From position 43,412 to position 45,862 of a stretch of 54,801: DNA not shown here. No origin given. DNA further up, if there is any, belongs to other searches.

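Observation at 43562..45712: Single polypeptide fusing a polyprenyl-phosphate sugar synthase (GT2, DPM1-like) to a GT-C-like transferase domain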

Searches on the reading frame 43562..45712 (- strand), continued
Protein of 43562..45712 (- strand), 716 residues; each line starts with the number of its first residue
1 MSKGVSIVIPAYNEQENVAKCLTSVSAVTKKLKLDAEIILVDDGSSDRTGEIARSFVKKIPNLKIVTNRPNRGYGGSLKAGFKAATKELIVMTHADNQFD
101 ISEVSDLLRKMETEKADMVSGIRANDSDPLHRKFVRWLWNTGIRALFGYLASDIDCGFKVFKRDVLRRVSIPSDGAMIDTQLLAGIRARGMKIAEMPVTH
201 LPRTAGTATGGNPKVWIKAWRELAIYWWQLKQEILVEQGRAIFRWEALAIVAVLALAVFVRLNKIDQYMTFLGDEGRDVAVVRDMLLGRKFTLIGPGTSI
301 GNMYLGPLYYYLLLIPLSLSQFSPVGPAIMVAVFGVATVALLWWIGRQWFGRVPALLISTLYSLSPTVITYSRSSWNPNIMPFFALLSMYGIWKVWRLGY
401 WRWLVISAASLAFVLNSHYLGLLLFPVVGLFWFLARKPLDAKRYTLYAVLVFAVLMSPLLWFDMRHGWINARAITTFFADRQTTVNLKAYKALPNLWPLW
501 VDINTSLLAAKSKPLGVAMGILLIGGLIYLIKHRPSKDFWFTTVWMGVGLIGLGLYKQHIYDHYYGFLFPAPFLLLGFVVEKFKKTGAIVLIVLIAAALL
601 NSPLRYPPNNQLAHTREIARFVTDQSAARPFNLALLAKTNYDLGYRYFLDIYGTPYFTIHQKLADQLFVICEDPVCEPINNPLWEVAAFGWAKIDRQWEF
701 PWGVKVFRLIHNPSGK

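Call 62: search_dna_similar(query=window:43562-45712:-, collection=plasmids, mode=protein, max_evalue=0.001, max_rows=25)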
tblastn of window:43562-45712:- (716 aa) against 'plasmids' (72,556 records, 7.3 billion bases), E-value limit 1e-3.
Records with a match: 1214; places in all: 1443; records where one place covers at least 80% of the query: 0.
Best place of each record, by identity: <60% 1214.
By first word of the organism name: Ralstonia 131; Rhizobium 120; Pantoea 94; Sinorhizobium 77; Escherichia 63; Bacillus 49; Lactiplantibacillus 45; Klebsiella 34; Lactococcus 26; Azospirillum 21; and 184 more.
By predicted mobility (MOB-suite, as given by PLSDB): non-mobilizable 726; mobilizable 360; conjugative 128.
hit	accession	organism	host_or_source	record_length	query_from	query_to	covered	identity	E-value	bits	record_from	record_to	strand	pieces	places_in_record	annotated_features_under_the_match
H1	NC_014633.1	Ilyobacter polytropus DSM 2926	marine mud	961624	5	235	32%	31.4%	5e-19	100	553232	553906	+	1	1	glycosyltransferase family 2 protein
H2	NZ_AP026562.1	Deinococcus aetherius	-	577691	5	209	29%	35.0%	8e-19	99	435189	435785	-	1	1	glycosyltransferase family 2 protein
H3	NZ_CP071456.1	Rhizobium lentis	lentil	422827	6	229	31%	31.2%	2e-9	69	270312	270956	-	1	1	glycosyltransferase family 2 protein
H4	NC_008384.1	Rhizobium johnstonii 3841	-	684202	6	229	31%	31.2%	3e-9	68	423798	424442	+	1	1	glycosyltransferase family 2 protein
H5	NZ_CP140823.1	Rhizobium johnstonii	Trifolium pratense,whole organism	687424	6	229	31%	31.2%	3e-9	68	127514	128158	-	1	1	glycosyltransferase family 2 protein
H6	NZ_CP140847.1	Rhizobium johnstonii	Trifolium pratense,whole organism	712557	6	229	31%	31.2%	3e-9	68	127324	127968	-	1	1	glycosyltransferase family 2 protein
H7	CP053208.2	Rhizobium leguminosarum bv. trifolii TA1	Trifolium spumosum L. (Annual ...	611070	6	229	31%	31.2%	6e-9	67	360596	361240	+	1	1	glycosyltransferase family 2 protein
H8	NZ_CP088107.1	Rhizobium ruizarguesonis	cell culture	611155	6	229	31%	31.2%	6e-9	67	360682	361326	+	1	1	glycosyltransferase family 2 protein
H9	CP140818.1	Rhizobium ruizarguesonis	Trifolium pratense,whole organism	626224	6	229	31%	31.2%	6e-9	67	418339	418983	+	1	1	glycosyltransferase family 2 protein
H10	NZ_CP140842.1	Rhizobium ruizarguesonis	Trifolium pratense,whole organism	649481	6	229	31%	31.2%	6e-9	67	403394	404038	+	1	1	glycosyltransferase family 2 protein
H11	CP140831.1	Rhizobium ruizarguesonis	Trifolium pratense,whole organism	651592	6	229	31%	31.2%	6e-9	67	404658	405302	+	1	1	glycosyltransferase family 2 protein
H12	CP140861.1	Rhizobium ruizarguesonis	Trifolium pratense,whole organism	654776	6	229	31%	31.2%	6e-9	67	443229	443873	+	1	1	glycosyltransferase family 2 protein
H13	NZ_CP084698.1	Rhizobium ruizarguesonis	Pisum sativum L.,Cell culture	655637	6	229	31%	31.2%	6e-9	67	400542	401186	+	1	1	glycosyltransferase family 2 protein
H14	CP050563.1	Rhizobium leguminosarum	Lathyrus sativus,cell culture,root ...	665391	6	229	31%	31.2%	6e-9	67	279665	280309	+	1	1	glycosyltransferase family 2 protein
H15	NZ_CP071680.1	Rhizobium ruizarguesonis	lentil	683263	6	229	31%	31.2%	6e-9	67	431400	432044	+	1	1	glycosyltransferase family 2 protein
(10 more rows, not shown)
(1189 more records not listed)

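Call 63: find_homologous_proteins(query=P0254)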
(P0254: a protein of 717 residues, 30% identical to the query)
Query P0254 (717 aa): 92 proteins with E <= 0.001 among 8000 candidates.
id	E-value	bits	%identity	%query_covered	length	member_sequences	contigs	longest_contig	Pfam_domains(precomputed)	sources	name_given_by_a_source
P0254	0.0e+0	1618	100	100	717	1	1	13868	PF00535.33,PF13231.13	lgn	-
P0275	2.2e-227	775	49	100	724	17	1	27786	PF00535.33,PF13231.13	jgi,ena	-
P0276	2.7e-224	765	49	100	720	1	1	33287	PF00535.33,PF13231.13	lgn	-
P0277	9.5e-184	631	43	97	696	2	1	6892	PF00535.33,PF13231.13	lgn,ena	-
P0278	1.4e-80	290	37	63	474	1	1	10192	PF13231.13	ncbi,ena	-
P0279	5.3e-79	285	37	64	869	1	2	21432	PF00534.27,PF13524.13,PF13439.13,PF13692.13,PF13231.13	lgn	-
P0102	1.6e-56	210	27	96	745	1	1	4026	PF02366.25,PF00535.33,PF13231.13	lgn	-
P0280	2.5e-51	193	28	97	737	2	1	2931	PF13641.13,PF00535.33,PF13231.13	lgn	-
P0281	8.8e-51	191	28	95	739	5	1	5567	PF13641.13,PF02366.25,PF00535.33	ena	-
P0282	1.2e-50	191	27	94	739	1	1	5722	PF10111.15,PF02366.25,PF00535.33,PF13231.13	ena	-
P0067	8.7e-50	188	28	94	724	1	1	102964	PF10111.15,PF13641.13,PF00535.33,PF13231.13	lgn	-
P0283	2.4e-49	187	27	95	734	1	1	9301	PF13641.13,PF02366.25,PF07695.18,PF00535.33,PF13231.13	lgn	-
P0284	7.4e-49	185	28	96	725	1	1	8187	PF13641.13,PF00535.33,PF13231.13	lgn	-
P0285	8.7e-48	181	29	82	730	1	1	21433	PF10111.15,PF02366.25,PF00535.33,PF13231.13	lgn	-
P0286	4.5e-46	176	27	100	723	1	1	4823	PF10111.15,PF00535.33,PF13231.13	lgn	-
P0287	9.4e-45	171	27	94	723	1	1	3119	PF02366.25,PF00535.33,PF13231.13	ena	-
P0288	1.1e-44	171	26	97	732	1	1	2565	PF13641.13,PF00535.33,PF13231.13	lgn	-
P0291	4.2e-43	166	28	95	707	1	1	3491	PF10111.15,PF00535.33,PF13231.13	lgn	-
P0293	1.3e-41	161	26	95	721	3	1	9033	PF10111.15,PF00535.33,PF13231.13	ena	-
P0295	4.2e-41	159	38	36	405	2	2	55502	PF04138.21,PF00535.33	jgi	jgi:dolichol-phosphate mannosyltransferase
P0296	4.9e-40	156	25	94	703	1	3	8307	PF00535.33,PF13231.13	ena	-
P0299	7.0e-39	152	25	97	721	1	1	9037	PF00535.33,PF13231.13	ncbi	-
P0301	2.8e-38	150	25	95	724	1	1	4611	PF02366.25,PF00535.33,PF13231.13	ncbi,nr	ncbi:MAG: glycosyltransferase [Candidatus Daviesbacteria bacterium]|nr:glycosyltransferase [Candidat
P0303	1.1e-37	148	26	95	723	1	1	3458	PF02366.25,PF00535.33,PF13231.13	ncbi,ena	-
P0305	1.9e-36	144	25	97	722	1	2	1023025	PF10111.15,PF00535.33,PF13231.13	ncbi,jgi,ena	-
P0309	1.8e-33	134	25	95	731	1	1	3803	PF10111.15,PF02366.25,PF00535.33,PF13231.13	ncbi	-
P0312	9.8e-28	115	31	52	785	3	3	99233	PF00535.33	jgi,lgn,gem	-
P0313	1.3e-27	115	37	31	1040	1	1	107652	PF00535.33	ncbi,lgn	-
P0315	3.4e-27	113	38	31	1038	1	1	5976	PF00535.33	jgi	-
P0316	1.9e-26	111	37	31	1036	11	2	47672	PF00535.33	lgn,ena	-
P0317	2.2e-26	111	37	31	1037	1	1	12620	PF00535.33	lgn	-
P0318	2.6e-26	110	39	31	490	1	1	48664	PF04203.19,PF00535.33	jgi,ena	-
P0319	6.2e-26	109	40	31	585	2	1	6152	PF13489.13,PF13649.13,PF00535.33,PF08241.19,PF08242.19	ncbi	-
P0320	1.4e-25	108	34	33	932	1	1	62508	PF01569.28,PF00535.33,PF13231.13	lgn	-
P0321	1.6e-25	108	36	31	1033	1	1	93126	PF00535.33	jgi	jgi:dolichol-phosphate mannosyltransferase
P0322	5.9e-25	106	37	30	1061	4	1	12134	PF00535.33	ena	-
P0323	1.6e-24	105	31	30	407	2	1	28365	PF04138.21,PF00535.33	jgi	jgi:dolichol-phosphate mannosyltransferase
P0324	1.4e-23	101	35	30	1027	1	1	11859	PF00535.33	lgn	-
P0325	3.5e-23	100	35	33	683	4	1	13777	PF20154.5,PF13641.13,PF00795.28,PF00535.33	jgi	jgi:apolipoprotein N-acyltransferase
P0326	7.8e-23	99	37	30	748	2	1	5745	PF20154.5,PF13641.13,PF00795.28,PF00535.33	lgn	-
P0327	2.9e-22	97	36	31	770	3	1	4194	PF00535.33,PF13231.13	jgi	jgi:dolichol-phosphate mannosyltransferase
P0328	4.2e-22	97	34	32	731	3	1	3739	PF20154.5,PF13641.13,PF00795.28,PF00535.33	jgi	-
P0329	4.6e-22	96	37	30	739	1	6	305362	PF20154.5,PF00795.28,PF00535.33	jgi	jgi:apolipoprotein N-acyltransferase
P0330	6.2e-22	96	36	31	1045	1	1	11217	PF00535.33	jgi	-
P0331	7.1e-22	96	36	30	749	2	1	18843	PF20154.5,PF00795.28,PF00535.33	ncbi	-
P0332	1.9e-21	94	36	33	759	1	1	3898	PF20154.5,PF00795.28,PF00535.33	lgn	-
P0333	2.3e-21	94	34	31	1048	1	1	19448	PF09586.17,PF00535.33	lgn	-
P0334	3.6e-21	93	33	30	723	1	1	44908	PF20154.5,PF00795.28,PF00535.33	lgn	-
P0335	9.0e-21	92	34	31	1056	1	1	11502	PF09586.17,PF00535.33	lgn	-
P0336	4.6e-20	90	35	33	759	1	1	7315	PF20154.5,PF00795.28,PF00535.33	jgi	jgi:apolipoprotein N-acyltransferase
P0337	7.4e-20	89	36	30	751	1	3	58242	PF20154.5,PF00795.28,PF00535.33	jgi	jgi:apolipoprotein N-acyltransferase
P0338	9.9e-20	89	34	30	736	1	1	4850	PF20154.5,PF13641.13,PF00795.28,PF00535.33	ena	-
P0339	1.1e-19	89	35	30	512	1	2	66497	PF13641.13,PF00535.33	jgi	jgi:glycosyltransferase involved in cell wall biosynthesis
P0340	4.4e-19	87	34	30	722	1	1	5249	PF20154.5,PF13641.13,PF00795.28,PF00535.33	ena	-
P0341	9.3e-18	82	34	31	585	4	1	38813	PF13632.13,PF13641.13,PF00535.33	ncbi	ncbi:MAG: glycosyltransferase [Calditrichaceae bacterium]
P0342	7.5e-17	79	35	30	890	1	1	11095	PF13641.13,PF04138.21,PF00535.33,PF13231.13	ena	-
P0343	1.1e-16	79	34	30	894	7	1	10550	PF04138.21,PF00535.33,PF13231.13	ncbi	-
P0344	1.2e-15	75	34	30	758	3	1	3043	PF20154.5,PF00795.28,PF00535.33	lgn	-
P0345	3.9e-15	74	32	33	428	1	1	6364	PF13847.13,PF13489.13,PF13649.13,PF00535.33,PF01209.25,PF08241.19,PF08242.19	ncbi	-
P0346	6.4e-15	73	34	32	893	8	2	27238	PF13641.13,PF04138.21,PF00535.33,PF13231.13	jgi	jgi:dolichol-phosphate mannosyltransferase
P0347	6.6e-15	73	34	30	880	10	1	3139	PF00535.33,PF13231.13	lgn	-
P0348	9.9e-15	72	32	31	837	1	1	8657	PF00535.33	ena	-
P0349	1.7e-14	71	33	30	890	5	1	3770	PF13641.13,PF00535.33,PF13231.13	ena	-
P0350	9.1e-14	69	31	33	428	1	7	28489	PF13847.13,PF13489.13,PF13649.13,PF00535.33,PF01209.25,PF08241.19,PF08242.19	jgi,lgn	jgi:dolichol-phosphate mannosyltransferase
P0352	3.2e-13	67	34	30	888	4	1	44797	PF13641.13,PF04138.21,PF00535.33,PF13231.13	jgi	jgi:dolichol-phosphate mannosyltransferase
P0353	1.3e-12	65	30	30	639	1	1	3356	PF10111.15,PF13641.13,PF00535.33,PF12804.14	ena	-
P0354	3.2e-12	64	32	36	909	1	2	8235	PF13641.13,PF00535.33,PF13231.13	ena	-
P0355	1.7e-11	61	32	30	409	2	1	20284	PF13489.13,PF13641.13,PF13649.13,PF00535.33,PF08241.19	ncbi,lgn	-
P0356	7.7e-11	59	32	32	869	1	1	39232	PF13641.13,PF04138.21,PF00535.33,PF13231.13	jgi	jgi:dolichol-phosphate mannosyltransferase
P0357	1.0e-10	59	32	31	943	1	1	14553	PF04138.21,PF00535.33,PF13231.13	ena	-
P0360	6.0e-5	40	26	30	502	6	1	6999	PF13847.13,PF13489.13,PF10111.15,PF13641.13,PF13649.13,PF00535.33,PF08241.19,PF08242.19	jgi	jgi:SAM-dependent methyltransferase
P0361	7.6e-5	39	28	30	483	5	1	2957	PF07021.19,PF13847.13,PF13489.13,PF10111.15,PF13641.13,PF13649.13,PF00535.33,PF08241.19,PF08242.19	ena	-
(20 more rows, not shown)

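Call 64: list_cluster_members(proteins=[P0343, P0346, P0327, P0333, P0320, P0354, P0313, P0275, P0352, P0331])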
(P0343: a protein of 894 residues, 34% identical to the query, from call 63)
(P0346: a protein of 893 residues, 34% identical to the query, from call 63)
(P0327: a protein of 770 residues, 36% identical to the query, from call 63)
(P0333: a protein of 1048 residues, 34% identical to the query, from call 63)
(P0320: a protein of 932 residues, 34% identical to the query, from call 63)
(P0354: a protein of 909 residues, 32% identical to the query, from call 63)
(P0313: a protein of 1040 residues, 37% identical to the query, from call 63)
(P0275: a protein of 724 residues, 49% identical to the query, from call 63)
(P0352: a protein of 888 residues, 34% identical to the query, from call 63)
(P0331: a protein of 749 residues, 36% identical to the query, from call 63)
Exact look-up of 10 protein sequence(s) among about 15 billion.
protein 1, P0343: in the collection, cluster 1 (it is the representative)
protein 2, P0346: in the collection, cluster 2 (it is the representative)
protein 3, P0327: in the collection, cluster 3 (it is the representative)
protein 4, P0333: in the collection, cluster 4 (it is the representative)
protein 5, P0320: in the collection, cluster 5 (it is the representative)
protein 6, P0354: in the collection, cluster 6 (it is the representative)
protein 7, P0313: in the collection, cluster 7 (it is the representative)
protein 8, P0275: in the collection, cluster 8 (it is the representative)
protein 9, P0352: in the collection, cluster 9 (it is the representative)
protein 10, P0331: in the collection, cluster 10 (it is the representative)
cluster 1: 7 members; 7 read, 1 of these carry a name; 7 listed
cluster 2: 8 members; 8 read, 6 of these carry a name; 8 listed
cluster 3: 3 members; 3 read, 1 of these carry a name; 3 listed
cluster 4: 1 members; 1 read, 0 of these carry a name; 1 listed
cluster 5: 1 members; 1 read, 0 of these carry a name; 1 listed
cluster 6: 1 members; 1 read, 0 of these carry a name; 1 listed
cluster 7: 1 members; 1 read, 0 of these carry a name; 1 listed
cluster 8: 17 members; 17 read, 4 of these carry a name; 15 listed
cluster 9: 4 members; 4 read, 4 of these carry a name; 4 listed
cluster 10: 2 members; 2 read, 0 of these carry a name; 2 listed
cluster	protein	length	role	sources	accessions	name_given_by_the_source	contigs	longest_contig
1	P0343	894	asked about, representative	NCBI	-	-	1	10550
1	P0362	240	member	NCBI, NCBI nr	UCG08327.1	MAG: glycosyltransferase [Desulfobacterales bacterium]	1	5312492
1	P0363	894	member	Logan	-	-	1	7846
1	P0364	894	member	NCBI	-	-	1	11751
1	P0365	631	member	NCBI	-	-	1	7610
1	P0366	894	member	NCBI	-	-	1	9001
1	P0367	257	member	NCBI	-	-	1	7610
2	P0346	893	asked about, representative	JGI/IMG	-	dolichol-phosphate mannosyltransferase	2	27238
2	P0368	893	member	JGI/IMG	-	dolichol-phosphate mannosyltransferase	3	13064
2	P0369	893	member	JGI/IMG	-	dolichol-phosphate mannosyltransferase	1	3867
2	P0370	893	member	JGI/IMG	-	dolichol-phosphate mannosyltransferase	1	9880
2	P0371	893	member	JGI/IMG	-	dolichol-phosphate mannosyltransferase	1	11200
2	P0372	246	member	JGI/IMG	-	dolichol-phosphate mannosyltransferase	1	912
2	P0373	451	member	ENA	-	-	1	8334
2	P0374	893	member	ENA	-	-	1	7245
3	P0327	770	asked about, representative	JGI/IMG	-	dolichol-phosphate mannosyltransferase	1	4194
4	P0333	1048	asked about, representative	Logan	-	-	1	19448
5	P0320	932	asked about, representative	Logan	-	-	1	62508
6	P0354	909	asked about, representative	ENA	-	-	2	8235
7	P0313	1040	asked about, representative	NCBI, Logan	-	-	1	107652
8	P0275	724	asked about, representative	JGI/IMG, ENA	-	-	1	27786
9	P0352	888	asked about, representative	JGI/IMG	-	dolichol-phosphate mannosyltransferase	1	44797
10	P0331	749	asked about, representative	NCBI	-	-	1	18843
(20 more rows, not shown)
